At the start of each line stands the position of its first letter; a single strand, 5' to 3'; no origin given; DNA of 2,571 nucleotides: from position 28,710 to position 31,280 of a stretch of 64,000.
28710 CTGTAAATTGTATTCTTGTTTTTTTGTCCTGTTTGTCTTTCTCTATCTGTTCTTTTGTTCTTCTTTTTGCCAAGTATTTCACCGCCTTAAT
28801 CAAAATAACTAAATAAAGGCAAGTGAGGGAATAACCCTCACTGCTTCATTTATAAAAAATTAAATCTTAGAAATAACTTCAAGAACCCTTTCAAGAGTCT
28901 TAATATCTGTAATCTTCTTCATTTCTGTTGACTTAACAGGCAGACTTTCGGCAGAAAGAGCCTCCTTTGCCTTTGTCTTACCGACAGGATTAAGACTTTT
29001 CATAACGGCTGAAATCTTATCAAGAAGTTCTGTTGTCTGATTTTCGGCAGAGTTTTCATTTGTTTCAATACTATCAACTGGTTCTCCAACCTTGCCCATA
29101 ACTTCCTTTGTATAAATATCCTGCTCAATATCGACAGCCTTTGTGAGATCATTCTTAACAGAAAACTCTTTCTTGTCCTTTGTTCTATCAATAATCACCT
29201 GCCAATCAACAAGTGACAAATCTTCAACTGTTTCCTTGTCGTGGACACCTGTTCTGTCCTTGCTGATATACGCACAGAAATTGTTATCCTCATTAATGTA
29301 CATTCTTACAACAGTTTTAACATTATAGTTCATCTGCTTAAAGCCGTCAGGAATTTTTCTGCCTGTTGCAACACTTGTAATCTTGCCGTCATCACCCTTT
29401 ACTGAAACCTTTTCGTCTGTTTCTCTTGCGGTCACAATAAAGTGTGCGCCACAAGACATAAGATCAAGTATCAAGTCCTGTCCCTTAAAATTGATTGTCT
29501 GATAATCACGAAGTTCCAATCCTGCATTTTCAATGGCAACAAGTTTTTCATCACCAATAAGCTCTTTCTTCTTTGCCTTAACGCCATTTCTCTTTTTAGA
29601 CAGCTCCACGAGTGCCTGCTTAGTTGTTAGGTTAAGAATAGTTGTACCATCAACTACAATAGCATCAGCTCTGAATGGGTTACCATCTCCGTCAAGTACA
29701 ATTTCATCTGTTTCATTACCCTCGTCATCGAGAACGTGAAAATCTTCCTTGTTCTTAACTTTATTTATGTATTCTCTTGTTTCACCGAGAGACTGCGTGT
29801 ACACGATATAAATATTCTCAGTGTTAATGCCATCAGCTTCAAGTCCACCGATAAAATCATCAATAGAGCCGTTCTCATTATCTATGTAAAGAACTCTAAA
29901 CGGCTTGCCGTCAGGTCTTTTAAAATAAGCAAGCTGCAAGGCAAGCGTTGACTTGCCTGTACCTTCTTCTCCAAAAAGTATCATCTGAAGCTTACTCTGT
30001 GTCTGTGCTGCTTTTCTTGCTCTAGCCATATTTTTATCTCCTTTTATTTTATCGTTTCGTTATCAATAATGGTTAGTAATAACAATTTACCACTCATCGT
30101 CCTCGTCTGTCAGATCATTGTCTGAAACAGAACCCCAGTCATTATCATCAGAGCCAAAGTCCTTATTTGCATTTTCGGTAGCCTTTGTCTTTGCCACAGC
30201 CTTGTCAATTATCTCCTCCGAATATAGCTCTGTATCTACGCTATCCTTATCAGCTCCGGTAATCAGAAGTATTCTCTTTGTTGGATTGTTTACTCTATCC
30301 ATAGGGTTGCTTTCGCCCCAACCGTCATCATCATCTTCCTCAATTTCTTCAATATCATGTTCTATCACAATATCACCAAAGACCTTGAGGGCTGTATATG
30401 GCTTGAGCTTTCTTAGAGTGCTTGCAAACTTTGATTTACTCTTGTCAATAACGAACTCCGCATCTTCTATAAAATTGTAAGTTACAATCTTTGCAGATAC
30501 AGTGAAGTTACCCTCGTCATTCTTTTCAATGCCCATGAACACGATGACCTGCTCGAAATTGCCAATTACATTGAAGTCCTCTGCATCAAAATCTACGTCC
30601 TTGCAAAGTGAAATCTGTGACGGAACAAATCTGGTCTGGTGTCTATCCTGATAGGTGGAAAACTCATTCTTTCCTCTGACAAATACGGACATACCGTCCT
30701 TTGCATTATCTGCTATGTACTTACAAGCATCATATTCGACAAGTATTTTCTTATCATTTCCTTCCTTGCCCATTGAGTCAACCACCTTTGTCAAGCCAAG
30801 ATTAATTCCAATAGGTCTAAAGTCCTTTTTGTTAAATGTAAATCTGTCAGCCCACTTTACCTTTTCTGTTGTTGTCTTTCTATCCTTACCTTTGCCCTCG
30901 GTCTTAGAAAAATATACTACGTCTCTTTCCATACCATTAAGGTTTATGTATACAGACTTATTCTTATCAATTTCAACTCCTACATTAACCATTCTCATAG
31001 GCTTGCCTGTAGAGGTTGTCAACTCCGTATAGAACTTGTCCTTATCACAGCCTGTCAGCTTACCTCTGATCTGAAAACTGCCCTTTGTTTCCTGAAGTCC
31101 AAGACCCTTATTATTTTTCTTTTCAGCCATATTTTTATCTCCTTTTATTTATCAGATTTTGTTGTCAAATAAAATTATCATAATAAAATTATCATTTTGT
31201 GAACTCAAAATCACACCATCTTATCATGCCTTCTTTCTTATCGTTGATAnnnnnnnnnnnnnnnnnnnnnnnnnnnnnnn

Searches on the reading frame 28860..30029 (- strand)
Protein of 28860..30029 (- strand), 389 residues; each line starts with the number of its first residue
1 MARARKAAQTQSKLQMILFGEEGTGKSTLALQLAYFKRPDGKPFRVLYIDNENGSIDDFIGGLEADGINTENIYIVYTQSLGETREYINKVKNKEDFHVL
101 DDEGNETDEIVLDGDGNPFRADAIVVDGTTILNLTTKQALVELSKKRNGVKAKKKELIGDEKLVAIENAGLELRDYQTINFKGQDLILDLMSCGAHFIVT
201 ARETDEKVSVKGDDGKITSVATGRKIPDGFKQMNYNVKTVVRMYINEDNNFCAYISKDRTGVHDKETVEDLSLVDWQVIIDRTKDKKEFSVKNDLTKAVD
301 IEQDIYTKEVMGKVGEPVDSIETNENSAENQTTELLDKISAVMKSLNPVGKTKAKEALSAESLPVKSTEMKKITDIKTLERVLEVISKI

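Call 30: search_protein_families(library=phrogs, proteins=[window:28860-30029:-], max_evalue=0.00001)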
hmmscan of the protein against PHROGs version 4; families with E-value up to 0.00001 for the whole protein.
window:28860-30029:- (389 aa): 2 families
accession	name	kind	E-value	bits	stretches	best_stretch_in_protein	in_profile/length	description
phrog_1366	-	unknown function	3.1e-23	83.8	1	2-342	3-289/307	-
phrog_124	-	DNA, RNA and nucleotide metabolism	6.9e-13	49.7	1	11-348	41-310/382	Sak4-like ssDNA annealing protein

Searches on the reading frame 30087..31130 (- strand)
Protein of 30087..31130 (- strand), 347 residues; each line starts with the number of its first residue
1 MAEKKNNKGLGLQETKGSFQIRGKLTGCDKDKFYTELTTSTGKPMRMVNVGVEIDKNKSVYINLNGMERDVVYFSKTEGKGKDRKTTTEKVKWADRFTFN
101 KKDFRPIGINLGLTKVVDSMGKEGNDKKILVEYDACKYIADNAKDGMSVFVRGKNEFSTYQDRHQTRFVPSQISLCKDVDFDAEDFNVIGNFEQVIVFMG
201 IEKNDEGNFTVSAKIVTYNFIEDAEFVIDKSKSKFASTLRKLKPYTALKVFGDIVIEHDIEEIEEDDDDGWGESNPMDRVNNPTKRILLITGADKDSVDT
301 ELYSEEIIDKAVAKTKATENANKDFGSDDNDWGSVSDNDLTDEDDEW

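Call 30: search_protein_families(library=phrogs, proteins=[window:30087-31130:-], max_evalue=0.00001)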
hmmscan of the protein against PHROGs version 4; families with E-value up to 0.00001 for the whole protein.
window:30087-31130:- (347 aa): 1 family
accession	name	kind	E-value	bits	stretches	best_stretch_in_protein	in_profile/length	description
phrog_2367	-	unknown function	3.6e-33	116.3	1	4-345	2-321/326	-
